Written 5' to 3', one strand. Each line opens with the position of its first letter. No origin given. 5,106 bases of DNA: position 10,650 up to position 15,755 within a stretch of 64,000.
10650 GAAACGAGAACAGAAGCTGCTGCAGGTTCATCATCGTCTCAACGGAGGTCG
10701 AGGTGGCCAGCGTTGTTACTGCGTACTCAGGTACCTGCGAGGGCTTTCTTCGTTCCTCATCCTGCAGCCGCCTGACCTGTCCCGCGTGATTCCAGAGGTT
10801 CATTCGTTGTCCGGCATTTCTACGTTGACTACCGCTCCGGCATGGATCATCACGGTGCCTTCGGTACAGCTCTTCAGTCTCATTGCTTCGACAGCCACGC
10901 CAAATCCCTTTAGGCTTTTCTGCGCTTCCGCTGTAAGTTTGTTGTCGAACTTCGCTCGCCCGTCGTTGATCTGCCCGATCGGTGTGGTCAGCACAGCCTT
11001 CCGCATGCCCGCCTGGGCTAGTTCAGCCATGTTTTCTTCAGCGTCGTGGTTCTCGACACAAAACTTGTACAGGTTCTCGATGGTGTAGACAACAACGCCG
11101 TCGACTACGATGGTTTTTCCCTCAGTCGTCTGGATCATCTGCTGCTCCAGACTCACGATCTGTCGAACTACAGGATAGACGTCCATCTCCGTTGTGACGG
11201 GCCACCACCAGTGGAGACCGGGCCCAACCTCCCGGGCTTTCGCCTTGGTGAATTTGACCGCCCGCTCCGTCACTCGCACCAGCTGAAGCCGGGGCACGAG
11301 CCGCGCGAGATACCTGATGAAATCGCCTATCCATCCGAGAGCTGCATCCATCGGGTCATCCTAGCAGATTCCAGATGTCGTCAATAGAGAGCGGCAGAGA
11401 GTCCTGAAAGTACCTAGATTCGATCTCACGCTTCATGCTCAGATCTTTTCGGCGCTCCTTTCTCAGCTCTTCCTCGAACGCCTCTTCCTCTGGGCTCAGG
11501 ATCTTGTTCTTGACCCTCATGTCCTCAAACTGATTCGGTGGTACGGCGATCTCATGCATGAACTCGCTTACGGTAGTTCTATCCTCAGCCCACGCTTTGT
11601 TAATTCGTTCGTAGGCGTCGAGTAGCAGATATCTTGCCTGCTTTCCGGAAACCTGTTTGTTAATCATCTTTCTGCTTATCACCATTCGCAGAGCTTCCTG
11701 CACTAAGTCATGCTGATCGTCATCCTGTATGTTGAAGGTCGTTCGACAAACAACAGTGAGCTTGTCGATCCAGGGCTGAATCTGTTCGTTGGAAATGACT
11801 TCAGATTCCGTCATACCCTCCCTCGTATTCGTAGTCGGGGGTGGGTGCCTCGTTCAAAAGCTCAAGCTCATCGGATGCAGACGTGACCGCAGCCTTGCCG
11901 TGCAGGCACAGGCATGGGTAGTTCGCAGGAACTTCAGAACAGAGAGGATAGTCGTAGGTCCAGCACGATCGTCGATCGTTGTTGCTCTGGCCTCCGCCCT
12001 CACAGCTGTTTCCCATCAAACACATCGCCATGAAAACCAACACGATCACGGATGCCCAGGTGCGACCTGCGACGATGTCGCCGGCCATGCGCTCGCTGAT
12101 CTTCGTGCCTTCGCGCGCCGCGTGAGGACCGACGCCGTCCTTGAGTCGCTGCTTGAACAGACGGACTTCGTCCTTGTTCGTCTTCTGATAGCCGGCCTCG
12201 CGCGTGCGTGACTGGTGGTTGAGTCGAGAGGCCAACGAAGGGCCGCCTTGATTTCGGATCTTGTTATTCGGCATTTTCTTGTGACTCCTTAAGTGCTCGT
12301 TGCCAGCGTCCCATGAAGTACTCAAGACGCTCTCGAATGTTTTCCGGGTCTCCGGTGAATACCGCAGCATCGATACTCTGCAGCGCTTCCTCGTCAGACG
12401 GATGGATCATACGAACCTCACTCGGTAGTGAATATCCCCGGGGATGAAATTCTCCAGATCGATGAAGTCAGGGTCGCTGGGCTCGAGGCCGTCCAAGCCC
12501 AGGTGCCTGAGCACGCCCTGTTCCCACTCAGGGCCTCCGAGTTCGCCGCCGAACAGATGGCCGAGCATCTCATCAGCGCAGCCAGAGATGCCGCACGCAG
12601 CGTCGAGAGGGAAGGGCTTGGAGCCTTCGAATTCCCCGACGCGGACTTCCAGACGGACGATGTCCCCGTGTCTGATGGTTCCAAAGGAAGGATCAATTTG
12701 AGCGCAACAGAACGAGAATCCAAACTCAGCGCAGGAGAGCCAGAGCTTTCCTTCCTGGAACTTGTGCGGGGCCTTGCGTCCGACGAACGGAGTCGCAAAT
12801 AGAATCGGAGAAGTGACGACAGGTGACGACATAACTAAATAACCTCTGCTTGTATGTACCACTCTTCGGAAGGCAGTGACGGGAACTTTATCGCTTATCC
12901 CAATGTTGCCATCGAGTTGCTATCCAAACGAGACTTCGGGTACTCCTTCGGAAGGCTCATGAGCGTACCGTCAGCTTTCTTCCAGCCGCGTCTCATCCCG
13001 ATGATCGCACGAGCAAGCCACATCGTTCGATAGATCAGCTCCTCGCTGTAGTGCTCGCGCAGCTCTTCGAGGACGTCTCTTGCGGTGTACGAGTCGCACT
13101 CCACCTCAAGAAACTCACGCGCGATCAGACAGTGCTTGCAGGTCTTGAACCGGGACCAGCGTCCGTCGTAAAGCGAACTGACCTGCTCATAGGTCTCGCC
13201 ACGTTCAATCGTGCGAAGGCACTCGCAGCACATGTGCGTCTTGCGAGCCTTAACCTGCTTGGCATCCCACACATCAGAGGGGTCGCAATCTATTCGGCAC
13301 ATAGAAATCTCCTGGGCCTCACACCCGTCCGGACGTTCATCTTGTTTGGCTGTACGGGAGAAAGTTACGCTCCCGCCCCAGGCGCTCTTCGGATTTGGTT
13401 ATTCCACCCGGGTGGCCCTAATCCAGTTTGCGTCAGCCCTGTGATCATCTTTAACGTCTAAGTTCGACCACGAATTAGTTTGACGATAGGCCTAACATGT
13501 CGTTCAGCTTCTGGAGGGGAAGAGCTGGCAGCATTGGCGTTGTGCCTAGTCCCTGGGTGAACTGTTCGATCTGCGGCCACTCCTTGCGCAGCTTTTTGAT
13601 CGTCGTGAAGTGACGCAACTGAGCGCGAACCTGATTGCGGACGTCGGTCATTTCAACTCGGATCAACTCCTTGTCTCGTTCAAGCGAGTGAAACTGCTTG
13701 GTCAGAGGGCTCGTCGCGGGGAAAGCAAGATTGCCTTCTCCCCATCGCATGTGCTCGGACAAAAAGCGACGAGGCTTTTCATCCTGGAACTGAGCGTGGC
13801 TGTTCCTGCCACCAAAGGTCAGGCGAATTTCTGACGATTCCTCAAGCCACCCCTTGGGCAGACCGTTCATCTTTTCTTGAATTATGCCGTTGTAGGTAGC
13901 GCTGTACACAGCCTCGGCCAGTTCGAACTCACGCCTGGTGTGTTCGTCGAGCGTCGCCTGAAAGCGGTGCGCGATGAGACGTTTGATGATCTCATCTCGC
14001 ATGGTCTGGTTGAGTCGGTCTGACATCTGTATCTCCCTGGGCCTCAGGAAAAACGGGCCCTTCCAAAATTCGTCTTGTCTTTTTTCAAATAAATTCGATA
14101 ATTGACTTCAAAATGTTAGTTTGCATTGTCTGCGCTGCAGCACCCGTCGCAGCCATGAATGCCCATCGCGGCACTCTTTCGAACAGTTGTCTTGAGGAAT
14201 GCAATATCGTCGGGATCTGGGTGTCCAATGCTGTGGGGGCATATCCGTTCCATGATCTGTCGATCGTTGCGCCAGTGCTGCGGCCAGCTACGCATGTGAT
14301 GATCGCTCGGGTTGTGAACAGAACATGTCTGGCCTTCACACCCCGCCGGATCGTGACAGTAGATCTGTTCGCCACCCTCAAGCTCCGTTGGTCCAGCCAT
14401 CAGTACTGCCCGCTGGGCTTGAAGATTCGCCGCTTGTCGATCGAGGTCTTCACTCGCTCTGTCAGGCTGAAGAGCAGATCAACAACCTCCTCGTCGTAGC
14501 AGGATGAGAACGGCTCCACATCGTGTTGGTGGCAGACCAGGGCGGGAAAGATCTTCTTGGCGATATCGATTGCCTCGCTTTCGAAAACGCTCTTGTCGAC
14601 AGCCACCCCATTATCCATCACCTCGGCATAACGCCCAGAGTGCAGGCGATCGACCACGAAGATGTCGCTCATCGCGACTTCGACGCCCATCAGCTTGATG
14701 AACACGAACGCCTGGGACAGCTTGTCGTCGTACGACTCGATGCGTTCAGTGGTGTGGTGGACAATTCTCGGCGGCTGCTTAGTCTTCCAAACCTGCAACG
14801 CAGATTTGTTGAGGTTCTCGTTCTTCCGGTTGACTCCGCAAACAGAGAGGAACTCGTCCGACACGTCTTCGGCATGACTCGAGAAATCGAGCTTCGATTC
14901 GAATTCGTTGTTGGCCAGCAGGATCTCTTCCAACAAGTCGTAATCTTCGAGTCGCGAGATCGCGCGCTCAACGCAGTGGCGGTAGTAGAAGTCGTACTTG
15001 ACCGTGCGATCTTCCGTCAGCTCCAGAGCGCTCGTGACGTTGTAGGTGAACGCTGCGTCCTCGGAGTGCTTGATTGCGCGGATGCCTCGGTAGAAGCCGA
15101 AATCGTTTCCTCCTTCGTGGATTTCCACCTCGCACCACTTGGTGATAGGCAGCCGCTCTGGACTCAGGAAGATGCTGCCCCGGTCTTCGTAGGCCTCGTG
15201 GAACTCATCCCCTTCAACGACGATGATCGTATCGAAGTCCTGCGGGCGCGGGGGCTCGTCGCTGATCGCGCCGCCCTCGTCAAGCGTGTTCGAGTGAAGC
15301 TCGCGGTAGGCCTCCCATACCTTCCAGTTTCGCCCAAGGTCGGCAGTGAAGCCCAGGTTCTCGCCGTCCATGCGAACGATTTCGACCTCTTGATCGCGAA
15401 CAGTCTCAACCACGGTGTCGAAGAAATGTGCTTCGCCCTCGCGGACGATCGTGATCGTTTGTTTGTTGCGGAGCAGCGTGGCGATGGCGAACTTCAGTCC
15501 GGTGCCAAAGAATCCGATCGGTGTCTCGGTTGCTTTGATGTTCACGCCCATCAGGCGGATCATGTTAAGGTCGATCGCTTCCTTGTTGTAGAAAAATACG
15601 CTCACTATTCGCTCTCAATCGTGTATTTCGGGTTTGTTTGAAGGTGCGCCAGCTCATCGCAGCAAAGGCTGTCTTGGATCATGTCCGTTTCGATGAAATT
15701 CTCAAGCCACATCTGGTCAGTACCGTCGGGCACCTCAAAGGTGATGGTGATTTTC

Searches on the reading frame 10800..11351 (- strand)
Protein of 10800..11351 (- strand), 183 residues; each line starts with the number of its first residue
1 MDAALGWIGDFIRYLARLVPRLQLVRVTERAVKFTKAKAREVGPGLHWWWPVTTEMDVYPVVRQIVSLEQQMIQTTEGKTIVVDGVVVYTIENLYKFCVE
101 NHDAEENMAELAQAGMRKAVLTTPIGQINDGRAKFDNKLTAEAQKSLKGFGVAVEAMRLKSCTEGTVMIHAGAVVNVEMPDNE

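Call 10: search_protein_families(library=pfam, proteins=[window:10800-11351:-], max_evalue=0.01)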
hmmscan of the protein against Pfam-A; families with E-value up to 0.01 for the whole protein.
window:10800-11351:- (183 aa): 1 family
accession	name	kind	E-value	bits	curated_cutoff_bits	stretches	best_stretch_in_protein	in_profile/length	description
PF01145.31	Band_7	-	1.2e-19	71.4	23.6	1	25-161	3-144/176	SPFH domain / Band 7 family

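Call 11: search_protein_families(library=phrogs, proteins=[window:10800-11351:-], max_evalue=0.001)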
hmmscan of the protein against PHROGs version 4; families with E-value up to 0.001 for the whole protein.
window:10800-11351:- (183 aa): 1 family
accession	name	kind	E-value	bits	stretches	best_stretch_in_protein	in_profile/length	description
phrog_200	-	other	1.5e-07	31.9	1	30-92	109-178/379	lipoprotein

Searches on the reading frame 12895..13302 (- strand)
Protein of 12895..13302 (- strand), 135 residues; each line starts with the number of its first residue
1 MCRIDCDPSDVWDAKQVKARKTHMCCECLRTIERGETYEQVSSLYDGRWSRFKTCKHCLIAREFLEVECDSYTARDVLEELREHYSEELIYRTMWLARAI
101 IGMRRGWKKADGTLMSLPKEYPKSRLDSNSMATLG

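Call 31: search_protein_families(library=pfam, proteins=[window:12895-13302:-], max_evalue=0.01)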
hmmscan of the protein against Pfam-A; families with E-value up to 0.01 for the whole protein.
window:12895-13302:- (135 aa): 0 families

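Call 68: search_protein_families(library=phrogs, proteins=[window:12895-13302:-], max_evalue=0.001)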
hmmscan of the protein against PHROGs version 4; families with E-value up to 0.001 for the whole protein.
window:12895-13302:- (135 aa): 3 families
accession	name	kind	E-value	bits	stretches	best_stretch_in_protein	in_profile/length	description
phrog_28814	-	unknown function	6.1e-15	56.5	1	14-71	7-64/134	-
phrog_7314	-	unknown function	3.8e-13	50.7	1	14-118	6-118/134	-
phrog_19515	-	unknown function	1.3e-12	49.2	1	4-70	18-84/117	-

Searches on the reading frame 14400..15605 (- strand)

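Call 31: search_protein_families(library=pfam, proteins=[window:14400-15605:-], max_evalue=0.01)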
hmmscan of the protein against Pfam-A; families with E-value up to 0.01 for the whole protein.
window:14400-15605:- (401 aa): 0 families

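Call 52: search_protein_families(library=ncbifam, proteins=[window:14400-15605:-], max_evalue=0.01)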
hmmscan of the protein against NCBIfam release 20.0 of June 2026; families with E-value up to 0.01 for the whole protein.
window:14400-15605:- (401 aa): 0 families

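Call 68: search_protein_families(library=phrogs, proteins=[window:14400-15605:-], max_evalue=0.001)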
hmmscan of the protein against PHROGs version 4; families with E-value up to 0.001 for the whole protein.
window:14400-15605:- (401 aa): 2 families
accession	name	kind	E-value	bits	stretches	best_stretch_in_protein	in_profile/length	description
phrog_8203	-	unknown function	2.9e-57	195.4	1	3-386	4-390/394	-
phrog_6077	-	unknown function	2.2e-09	37.9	0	84-115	6-37/366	-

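Call 69: search_protein_families(library=padloc, proteins=[window:14400-15605:-], max_evalue=0.01)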
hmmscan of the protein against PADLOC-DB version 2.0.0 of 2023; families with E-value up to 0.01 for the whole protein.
window:14400-15605:- (401 aa): 0 families
